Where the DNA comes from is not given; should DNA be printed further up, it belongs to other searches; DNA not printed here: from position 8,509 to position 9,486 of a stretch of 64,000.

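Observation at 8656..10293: Single-gene pentapeptide-repeat plus TIR fusion: candidate undescribed NADase-type defence / abortive-infection module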

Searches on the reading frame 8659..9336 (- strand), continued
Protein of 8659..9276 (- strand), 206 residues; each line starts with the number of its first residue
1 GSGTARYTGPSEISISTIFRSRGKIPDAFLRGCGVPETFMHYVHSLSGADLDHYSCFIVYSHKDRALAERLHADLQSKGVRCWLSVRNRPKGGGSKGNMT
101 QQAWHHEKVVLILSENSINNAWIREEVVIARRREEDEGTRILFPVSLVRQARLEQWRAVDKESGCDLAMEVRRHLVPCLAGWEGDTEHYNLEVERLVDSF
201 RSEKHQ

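Call 22: find_encoding_contigs(protein=P0073, flank=10000, max_places=3)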
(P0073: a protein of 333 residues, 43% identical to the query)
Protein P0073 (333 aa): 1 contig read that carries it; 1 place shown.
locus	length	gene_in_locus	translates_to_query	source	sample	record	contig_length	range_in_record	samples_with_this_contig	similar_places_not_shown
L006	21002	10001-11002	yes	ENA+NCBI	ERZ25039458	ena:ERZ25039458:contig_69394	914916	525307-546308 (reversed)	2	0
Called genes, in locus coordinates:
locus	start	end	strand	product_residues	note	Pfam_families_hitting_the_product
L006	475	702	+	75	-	-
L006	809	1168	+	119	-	-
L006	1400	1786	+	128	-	-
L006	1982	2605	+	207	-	PF01865:PhoU_div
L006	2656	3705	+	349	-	PF01384:PHO4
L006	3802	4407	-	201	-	PF07589:PEP_exosort_dom (weak)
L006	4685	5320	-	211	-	-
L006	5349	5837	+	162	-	PF00925:GTP_cyclohydro2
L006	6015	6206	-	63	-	-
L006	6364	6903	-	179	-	-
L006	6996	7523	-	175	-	-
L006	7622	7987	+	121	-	PF01541:GIY-YIG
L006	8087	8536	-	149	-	PF07366:SnoaL, PF12680:SnoaL_2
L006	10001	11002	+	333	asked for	PF00805:Pentapeptide, PF13576:Pentapeptide_3 (faint), PF13599:Pentapeptide_4 (faint), PF00805:Pentapeptide, PF01582:TIR, PF08937:ThsB_TIR (weak), PF13676:TIR_2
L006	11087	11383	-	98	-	-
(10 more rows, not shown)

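Call 23: find_encoding_contigs(protein=P0042, flank=10000, max_places=3)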
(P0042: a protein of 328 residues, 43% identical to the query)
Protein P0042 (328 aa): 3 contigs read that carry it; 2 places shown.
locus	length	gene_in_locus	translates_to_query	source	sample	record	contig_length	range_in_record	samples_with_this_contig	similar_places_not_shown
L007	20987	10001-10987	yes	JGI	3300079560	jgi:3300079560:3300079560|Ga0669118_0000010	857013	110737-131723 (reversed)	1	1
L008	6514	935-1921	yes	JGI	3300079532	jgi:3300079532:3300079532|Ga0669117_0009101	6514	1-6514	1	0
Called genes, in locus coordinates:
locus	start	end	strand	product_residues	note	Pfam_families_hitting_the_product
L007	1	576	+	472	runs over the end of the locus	PF27537:HoxH, PF00374:NiFeSe_Hases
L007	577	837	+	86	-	-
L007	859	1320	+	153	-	PF13211:DUF4019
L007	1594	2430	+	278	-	PF00154:RecA_N, PF27531:MT3502_N (weak)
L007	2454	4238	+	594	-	PF00817:IMS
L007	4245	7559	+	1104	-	PF02811:PHP, PF07733:DNA_pol3_alpha, PF17657:DNA_pol3_finger, PF14579:HHH_6, PF01336:tRNA_anti-codon (weak)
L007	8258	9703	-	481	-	-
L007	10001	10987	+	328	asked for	PF00805:Pentapeptide, PF13576:Pentapeptide_3 (faint), PF13599:Pentapeptide_4 (faint), PF00805:Pentapeptide, PF01582:TIR, PF08937:ThsB_TIR (weak), PF13676:TIR_2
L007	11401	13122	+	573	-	PF13620:CarboxypepD_reg (faint), PF13715:CarbopepD_reg_2 (faint), PF22904:NOMO1-like_2nd (faint), PF17210:SdrD_B (faint)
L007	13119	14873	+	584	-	PF07210:DUF1416 (faint), PF13620:CarboxypepD_reg, PF13715:CarbopepD_reg_2 (faint), PF17802:SpaA (faint), PF22904:NOMO1-like_2nd (weak), PF23193:NOMO_3rd (faint), PF13620:CarboxypepD_reg, PF22904:NOMO1-like_2nd (weak), +5 more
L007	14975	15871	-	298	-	PF02737:3HCDH_N, PF03446:NAD_binding_2 (weak), PF00725:3HCDH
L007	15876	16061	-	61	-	-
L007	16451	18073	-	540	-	PF02446:Glyco_hydro_77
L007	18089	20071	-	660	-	PF13623:SurA_N_2, PF13624:SurA_N_3, PF13145:Rotamase_2, PF13616:Rotamase_3, PF00639:Rotamase, PF13145:Rotamase_2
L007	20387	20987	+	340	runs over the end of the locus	PF04055:Radical_SAM, PF13353:Fer4_12 (weak)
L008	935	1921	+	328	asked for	PF00805:Pentapeptide, PF13576:Pentapeptide_3 (faint), PF13599:Pentapeptide_4 (faint), PF00805:Pentapeptide, PF01582:TIR, PF08937:ThsB_TIR (weak), PF13676:TIR_2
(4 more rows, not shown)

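Call 42: search_solved_structures(query=window:8659-9276:-, max_evalue=1, show_alignments=3)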
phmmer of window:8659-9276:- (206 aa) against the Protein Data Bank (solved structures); distinct sequences matched with E-value up to 1: 20.
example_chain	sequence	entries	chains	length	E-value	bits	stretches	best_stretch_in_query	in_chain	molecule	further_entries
7ylf_A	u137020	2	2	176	0.0034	20.3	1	54-145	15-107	Toll-like receptor 15 | Toll-like receptor 2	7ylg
4fz5_A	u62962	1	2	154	0.088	15.7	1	52-131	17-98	Toll/interleukin-1 receptor domain-containing adapter protein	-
5uzb_A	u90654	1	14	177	0.099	15.5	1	52-131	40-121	Toll/interleukin-1 receptor domain-containing adapter protein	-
3ub4_A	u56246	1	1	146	0.11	15.3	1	54-148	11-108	Toll/interleukin-1 receptor domain-containing adapter protein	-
7udl_A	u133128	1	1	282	0.13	15.2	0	124-175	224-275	Designed helical repeat protein (DHR) RPB_PLP1_R6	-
7udm_A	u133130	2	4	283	0.13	15.1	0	124-175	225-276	Designed helical repeat protein (DHR) RPB_PLP1_R6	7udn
1fyv_A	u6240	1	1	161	0.13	15.1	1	54-145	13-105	TOLL-LIKE RECEPTOR 1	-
7nuw_A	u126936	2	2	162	0.13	15.1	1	54-145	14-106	Toll-like receptor 1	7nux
8jzm_A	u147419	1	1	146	0.14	15.1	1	54-132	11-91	Toll/interleukin-1 receptor domain-containing adapter protein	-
7nt7_A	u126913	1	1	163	0.14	15.1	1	54-145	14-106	Toll-like receptor 1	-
2y92_A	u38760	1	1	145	0.15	14.9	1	54-132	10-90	TOLL/INTERLEUKIN-1 RECEPTOR DOMAIN-CONTAINING ADAPTER PROTEIN,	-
3ub2_A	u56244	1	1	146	0.15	14.9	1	54-132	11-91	Toll/interleukin-1 receptor domain-containing adapter protein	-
4lqd_A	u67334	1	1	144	0.15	14.9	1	54-132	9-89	Toll/interleukin-1 receptor domain-containing adapter protein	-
9fqm_B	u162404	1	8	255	0.36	13.7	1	53-131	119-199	Toll/interleukin-1 receptor domain-containing adapter protein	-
1fyw_A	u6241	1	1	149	0.42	13.5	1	54-139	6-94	TOLL-LIKE RECEPTOR 2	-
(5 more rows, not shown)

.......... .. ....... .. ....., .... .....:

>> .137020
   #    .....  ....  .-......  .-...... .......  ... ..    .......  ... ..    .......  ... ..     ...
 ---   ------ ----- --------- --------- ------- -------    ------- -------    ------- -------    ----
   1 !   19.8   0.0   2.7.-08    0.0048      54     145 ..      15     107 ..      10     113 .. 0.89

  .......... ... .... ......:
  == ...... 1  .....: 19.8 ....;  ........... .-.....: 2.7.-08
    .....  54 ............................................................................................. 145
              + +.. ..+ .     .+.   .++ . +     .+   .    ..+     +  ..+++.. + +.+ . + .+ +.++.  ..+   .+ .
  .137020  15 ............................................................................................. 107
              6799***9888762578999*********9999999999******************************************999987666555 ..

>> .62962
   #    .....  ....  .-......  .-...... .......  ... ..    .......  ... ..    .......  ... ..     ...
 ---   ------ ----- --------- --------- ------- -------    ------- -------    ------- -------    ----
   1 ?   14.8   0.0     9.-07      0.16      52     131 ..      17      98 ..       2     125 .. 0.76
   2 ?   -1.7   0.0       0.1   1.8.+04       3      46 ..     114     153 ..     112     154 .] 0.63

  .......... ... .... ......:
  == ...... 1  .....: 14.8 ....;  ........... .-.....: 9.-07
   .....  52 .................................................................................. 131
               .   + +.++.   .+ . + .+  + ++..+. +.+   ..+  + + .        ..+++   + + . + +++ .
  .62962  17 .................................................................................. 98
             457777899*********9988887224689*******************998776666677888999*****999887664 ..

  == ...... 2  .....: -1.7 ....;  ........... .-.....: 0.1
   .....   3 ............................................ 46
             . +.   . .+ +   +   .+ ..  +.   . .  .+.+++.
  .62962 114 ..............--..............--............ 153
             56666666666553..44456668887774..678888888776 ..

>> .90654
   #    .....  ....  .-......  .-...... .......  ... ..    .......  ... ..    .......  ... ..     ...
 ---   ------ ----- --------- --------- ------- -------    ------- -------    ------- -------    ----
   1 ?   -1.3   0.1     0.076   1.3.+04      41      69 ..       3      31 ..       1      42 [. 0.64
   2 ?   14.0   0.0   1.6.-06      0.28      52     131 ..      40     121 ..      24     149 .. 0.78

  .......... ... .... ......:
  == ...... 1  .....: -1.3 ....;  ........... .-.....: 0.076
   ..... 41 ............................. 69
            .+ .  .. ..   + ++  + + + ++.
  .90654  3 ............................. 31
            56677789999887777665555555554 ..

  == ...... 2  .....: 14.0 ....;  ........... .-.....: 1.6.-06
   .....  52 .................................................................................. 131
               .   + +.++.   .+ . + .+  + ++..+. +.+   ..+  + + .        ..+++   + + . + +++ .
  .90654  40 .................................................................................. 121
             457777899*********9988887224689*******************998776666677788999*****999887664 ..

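Call 47: predict_structure(alignment_id=A3)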
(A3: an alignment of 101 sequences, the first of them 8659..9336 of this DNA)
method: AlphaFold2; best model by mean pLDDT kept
length: 226 residues; sequences in the alignment: 101
mean_pLDDT: 82.9   pTM: 0.67
mean pLDDT of the five models: 82.9, 82.6, 82.2, 81.6, 80.9
residues with pLDDT >= 90: 85; 70-90: 111; 50-70: 14; < 50: 16
segments of 3 or more residues with pLDDT < 50: 110-123
pLDDT, mean of each block of 10 residues (from residue 1): 90 89 90 87 89 91 72 76 93 90 73 40 65 89 86 86 92 86 83 85 93 92 64
secondary structure, 60 per line:
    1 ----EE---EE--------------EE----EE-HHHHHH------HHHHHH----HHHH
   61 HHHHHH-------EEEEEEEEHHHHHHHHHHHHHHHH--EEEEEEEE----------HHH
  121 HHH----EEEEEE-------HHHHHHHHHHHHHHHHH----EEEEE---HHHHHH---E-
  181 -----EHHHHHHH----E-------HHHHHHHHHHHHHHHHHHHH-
elements in order: H35-40 H47-52 H57-66 E74-81 H82-97 E100-107 H118-123 E128-133 H141-157 E162-166 H170-175 H187-193 H206-225

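Call 49: fold_search(model_id=the predicted structure, library=pdb)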
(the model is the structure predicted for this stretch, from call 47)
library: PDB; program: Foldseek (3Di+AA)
matches with E <= 10: 1445; with E <= 0.001: 9
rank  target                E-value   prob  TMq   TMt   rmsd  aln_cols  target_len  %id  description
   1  8p2m_A                3.2e-04  1.00  0.45  0.17   7.8       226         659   13  C. elegans TIR-1 protein. (released 2023-09-06)
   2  6zfx_A                3.2e-04  1.00  0.40  0.16  11.9       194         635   14  hSARM1 GraFix-ed (released 2020-11-18)
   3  2ndh_MODEL_1_A        3.6e-04  1.00  0.33  0.48   4.2       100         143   17  NMR solution structure of MAL/TIRAP TIR domain (C116A) (released 2017-05-31)
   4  7djt_A                4.1e-04  1.00  0.43  0.17  11.2       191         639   13  Human SARM1 inhibitory state bounded with inhibitor dHNN (released 2021-05-19)
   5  7ylg                  6.3e-04  1.00  0.44  0.65   5.0       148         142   20  Crystal structure of the chicken Toll-like receptor 15 TIR domain (glutathione adduct) (released 2023-05-31)
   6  7ylf                  6.3e-04  1.00  0.39  0.58   5.4       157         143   18  Crystal structure of the chicken Toll-like receptor 15 TIR domain (2-mercaptoethanol adduct) (released 2023-05-31)
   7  8u72_F                7.1e-04  1.00  0.36  0.21   9.8       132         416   14  Cryo-EM structure of the SPARTA oligomer with guide RNA and target DNA (released 2024-06-12)
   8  7rx1_A                7.5e-04  1.00  0.49  0.61   5.3       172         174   18  Crystal structure of the TIR domain from the grapevine disease resistance protein RUN1 (released 2021-10-13)
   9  5uzb_A                9.0e-04  1.00  0.37  0.54   6.4       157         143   15  Cryo-EM structure of the MAL TIR domain filament (released 2017-07-26)
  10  6wt7                  1.4e-03  1.00  0.41  0.29   5.1       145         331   18  Structure of a metazoan TIR-STING receptor from C. gigas in complex with 2',3'-cGAMP (released 2020-09-09)
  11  7uxu_A                1.4e-03  1.00  0.44  0.69   5.0       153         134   15  CryoEM structure of the TIR domain from AbTir in complex with 3AD (released 2022-09-07)
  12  7rts                  1.5e-03  1.00  0.48  0.64   4.9       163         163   17  Crystal structure of the TIR domain from the grapevine disease resistance protein RUN1 without the AE interface (released 2021-10-13)
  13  4lzp_D                1.5e-03  1.00  0.40  0.64   4.6       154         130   16  Structure of the TIR domain of the immunosuppressor BtpA from Brucella (released 2013-11-06)
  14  4lzp_C                1.5e-03  1.00  0.39  0.51  10.2       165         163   15  Structure of the TIR domain of the immunosuppressor BtpA from Brucella (released 2013-11-06)
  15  8spo_I                1.6e-03  1.00  0.48  0.30   4.4       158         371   11  Tetramerized activation of MapSPARTA bound with NAD+ (released 2023-08-23)
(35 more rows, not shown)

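Call 51: find_related_loci(query=A3, collection=viral_contigs, flank=8000)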
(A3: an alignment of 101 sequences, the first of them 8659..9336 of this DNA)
Query A3 (226 aa) in viral_contigs; peptide patterns used: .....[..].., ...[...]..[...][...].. (x = any residue, [..] = any of these).
10 stretches matched a pattern; 4 encode a relative of the query (tblastn E <= 1e-3); 4 distinct loci.
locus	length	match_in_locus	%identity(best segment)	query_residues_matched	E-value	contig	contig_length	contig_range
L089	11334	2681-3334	40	6-222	3e-49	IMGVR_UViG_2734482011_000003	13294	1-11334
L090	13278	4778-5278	44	1-167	2e-46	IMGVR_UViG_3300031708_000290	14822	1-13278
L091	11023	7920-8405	40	5-167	5e-35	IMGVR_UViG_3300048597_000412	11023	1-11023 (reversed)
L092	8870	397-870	41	11-167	9e-34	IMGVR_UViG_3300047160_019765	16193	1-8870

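Call 58: search_protein_families(library=padloc, alignment_id=A5, max_evalue=0.00001)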
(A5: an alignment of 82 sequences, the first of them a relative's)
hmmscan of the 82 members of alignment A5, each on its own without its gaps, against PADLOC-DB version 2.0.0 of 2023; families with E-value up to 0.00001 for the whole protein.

A. member 1, L003:389-1645:+ (419 aa): 2 families
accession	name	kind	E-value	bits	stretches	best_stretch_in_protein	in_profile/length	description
PDLC01991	CARF_m8--CARF_LolE_TM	-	1.9e-07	27.6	1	302-407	441-547/810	-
PDLC01990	CARF_m8--CARF_Beta-galactosidase_LolE_TM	-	5.2e-06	22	1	301-410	1416-1528/1791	-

B. families by the number of members that match (of 82 scanned): 9 families
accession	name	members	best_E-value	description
PDLC02590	DrmC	1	9.6e-29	DrmC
PDLC04134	mad2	1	1e-16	mads_2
PDLC03419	REase_II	1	6.3e-12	Type II restriction enzyme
PDLC02926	HTH_VI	1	4.6e-08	-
PDLC02012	SAVED5--SAVED_TIR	1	1.5e-07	-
PDLC01991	CARF_m8--CARF_LolE_TM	1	1.9e-07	-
PDLC03954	RmrA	1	4e-07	-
PDLC00580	JetC3|JetC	1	3.3e-06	DUF3584 domain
PDLC01990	CARF_m8--CARF_Beta-galactosidase_LolE_TM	1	5.2e-06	-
